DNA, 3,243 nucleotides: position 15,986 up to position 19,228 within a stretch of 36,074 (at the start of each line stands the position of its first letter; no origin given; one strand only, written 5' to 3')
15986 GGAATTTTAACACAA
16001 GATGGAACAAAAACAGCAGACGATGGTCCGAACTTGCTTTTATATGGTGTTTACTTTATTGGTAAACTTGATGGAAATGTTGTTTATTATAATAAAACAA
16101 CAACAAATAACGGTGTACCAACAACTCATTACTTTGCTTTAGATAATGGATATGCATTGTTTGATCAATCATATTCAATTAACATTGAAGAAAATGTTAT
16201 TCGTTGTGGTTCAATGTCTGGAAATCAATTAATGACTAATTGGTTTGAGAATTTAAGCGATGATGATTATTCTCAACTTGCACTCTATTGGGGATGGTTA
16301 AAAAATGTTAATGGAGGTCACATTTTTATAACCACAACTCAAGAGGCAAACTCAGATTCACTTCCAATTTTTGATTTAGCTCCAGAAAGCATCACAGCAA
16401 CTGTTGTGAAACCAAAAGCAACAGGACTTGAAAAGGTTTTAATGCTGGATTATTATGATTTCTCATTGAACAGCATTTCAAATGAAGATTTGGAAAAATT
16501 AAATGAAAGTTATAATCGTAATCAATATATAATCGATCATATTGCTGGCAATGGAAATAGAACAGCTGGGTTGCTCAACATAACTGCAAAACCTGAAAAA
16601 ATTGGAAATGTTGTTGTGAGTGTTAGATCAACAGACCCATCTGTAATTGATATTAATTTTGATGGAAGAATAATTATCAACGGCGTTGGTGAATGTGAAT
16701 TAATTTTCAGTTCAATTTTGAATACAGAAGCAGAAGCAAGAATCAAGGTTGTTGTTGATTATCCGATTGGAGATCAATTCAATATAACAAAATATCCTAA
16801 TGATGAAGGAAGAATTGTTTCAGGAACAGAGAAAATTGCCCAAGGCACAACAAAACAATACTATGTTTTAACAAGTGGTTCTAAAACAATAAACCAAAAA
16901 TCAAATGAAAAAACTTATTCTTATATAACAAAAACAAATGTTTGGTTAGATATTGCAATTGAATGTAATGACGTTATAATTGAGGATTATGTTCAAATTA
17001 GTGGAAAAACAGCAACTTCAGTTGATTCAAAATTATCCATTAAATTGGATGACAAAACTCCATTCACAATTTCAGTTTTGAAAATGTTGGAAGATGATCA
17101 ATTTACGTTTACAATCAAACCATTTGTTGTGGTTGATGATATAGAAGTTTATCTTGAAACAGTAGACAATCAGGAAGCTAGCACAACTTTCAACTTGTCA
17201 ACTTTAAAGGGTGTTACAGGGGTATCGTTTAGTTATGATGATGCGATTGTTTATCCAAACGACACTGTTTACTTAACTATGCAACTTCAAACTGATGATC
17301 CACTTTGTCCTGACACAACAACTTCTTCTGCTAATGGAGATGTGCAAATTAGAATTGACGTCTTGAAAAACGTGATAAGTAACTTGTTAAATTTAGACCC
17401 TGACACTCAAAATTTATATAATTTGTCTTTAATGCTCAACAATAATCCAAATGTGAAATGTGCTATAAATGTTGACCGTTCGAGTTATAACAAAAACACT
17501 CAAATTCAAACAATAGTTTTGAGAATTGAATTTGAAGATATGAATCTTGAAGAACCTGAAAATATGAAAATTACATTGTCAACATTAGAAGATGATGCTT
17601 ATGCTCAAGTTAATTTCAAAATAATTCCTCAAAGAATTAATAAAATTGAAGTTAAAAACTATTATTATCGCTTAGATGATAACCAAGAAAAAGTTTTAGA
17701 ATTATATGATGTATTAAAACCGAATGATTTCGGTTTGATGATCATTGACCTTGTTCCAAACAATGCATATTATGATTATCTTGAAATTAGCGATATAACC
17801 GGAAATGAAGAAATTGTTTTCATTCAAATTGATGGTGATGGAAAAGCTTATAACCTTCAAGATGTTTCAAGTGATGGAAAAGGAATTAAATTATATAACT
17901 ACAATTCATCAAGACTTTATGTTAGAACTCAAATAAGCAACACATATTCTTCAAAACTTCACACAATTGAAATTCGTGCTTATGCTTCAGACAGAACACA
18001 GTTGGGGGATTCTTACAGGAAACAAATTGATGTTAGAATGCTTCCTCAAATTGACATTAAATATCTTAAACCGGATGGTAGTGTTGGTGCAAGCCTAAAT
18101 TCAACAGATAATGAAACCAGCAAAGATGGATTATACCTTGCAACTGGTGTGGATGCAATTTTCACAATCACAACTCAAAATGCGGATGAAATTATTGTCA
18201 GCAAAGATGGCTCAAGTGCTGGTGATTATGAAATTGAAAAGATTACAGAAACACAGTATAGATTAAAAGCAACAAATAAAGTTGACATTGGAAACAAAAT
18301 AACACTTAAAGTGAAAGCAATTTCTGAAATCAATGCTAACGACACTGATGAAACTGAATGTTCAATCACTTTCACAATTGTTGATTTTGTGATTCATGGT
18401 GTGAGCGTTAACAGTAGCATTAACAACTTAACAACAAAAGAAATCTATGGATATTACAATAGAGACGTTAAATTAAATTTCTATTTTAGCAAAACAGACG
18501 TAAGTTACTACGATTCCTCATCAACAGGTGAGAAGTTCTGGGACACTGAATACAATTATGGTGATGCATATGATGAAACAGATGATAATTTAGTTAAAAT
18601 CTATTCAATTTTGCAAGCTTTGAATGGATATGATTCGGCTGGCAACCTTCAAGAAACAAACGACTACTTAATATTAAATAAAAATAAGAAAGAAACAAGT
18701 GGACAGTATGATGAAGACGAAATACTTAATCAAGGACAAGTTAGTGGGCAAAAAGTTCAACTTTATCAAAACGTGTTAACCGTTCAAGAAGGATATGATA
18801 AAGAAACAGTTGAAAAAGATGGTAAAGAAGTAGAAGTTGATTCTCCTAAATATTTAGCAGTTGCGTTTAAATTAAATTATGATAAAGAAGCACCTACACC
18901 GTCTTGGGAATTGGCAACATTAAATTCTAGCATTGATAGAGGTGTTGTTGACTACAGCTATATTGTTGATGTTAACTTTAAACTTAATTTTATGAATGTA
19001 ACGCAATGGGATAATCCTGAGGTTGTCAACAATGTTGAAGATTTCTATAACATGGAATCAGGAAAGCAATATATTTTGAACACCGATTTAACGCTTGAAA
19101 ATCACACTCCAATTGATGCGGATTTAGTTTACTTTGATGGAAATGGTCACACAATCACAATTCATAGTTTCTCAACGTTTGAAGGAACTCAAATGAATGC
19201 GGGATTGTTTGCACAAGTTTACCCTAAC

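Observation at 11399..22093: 10.7-kb single gene for a 3,564-aa lipoprotein with three GLUG-like beta-helix modules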

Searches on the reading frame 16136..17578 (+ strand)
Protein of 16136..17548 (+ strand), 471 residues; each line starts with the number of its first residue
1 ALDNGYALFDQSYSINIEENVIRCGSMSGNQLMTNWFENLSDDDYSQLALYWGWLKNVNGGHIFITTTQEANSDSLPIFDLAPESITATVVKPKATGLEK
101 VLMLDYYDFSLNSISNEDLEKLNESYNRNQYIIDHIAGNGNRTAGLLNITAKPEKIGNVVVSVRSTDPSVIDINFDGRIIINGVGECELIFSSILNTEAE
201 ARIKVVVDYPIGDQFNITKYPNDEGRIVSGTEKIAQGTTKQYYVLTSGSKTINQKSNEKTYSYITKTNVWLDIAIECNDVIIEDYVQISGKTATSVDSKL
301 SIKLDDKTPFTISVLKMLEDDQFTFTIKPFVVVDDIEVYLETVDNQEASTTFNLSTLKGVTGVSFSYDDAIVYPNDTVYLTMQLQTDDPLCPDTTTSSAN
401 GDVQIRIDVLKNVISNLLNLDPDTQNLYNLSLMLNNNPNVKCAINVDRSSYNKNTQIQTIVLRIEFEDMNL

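Call 11: search_protein_families(library=pfam, proteins=[window:16136-17548:+], max_evalue=10)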
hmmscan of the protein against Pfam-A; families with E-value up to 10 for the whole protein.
window:16136-17548:+ (471 aa): 0 families

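Call 75: search_solved_structures(query=A9, max_evalue=10)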
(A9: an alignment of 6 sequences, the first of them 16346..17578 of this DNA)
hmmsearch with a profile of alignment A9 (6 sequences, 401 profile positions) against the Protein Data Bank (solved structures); distinct sequences matched with E-value up to 10: 1.
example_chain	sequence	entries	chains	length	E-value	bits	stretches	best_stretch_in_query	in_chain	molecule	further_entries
5l8s_A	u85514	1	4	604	0.24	13.5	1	245-296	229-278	Amino acyl peptidase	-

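Call 77: search_protein_families(library=pfam, alignment_id=A9, max_evalue=10)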
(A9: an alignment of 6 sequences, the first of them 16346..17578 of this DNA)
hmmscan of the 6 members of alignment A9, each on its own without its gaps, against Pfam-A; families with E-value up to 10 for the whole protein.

A. member 1, window:16346-17578:+ (411 aa): 1 family
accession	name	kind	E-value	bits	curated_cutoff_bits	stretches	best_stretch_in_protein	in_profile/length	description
PF07505.17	DUF5131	-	0.21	11.5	28.9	1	162-214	96-144/243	Protein of unknown function (DUF5131)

B. families by the number of members that match (of 6 scanned): 6 families
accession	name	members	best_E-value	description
PF18015.7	Acetyltransf_19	1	0.0027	Acetyltransferase (GNAT) domain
PF24605.1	CEMIP_X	1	0.061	CEMIP domain X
PF07505.17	DUF5131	1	0.21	Protein of unknown function (DUF5131)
PF19772.4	DUF6258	1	0.25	Family of unknown function (DUF6258)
PF09294.16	Interfer-bind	1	0.99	Interferon-alpha/beta receptor, fibronectin type III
PF15886.11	CBM39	1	1.5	Carbohydrate binding domain (family 32)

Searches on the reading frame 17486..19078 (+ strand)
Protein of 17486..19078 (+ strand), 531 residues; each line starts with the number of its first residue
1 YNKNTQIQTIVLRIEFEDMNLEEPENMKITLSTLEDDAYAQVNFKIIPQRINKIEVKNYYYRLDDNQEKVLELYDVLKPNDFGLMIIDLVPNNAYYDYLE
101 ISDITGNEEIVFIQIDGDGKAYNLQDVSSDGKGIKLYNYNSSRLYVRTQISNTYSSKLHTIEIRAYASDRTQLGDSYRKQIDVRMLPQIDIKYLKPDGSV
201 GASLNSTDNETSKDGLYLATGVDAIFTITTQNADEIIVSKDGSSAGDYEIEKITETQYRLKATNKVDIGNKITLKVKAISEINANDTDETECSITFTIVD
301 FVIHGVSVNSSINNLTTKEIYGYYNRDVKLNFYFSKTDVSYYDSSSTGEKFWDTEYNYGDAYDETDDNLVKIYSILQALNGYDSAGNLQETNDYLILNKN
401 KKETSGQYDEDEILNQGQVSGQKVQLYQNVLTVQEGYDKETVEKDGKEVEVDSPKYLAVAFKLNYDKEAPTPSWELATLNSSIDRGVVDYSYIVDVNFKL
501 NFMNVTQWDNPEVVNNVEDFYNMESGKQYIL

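Call 11: search_protein_families(library=pfam, proteins=[window:17486-19078:+], max_evalue=10)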
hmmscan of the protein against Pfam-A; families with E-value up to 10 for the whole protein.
window:17486-19078:+ (531 aa): 1 family
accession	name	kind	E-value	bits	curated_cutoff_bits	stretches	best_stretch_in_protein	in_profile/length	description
PF24941.1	DUF7757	-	0.072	13.3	27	1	327-402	72-146/153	Domain of unknown function (DUF7757)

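Call 76: search_solved_structures(query=A10, max_evalue=10)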
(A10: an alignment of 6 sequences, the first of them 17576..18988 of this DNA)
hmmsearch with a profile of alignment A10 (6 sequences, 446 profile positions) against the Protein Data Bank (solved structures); distinct sequences matched with E-value up to 10: 3.
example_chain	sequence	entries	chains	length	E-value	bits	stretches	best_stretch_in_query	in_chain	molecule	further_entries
7ox2_A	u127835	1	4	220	0.45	12.7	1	182-217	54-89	Heavy chain (Fab 6E2)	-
5jds_B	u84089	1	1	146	1.6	10.9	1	182-215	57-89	Nanobody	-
9th6_B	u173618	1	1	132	1.6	10.9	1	184-249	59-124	vhh anti-nsp14 of SARS-CoV-2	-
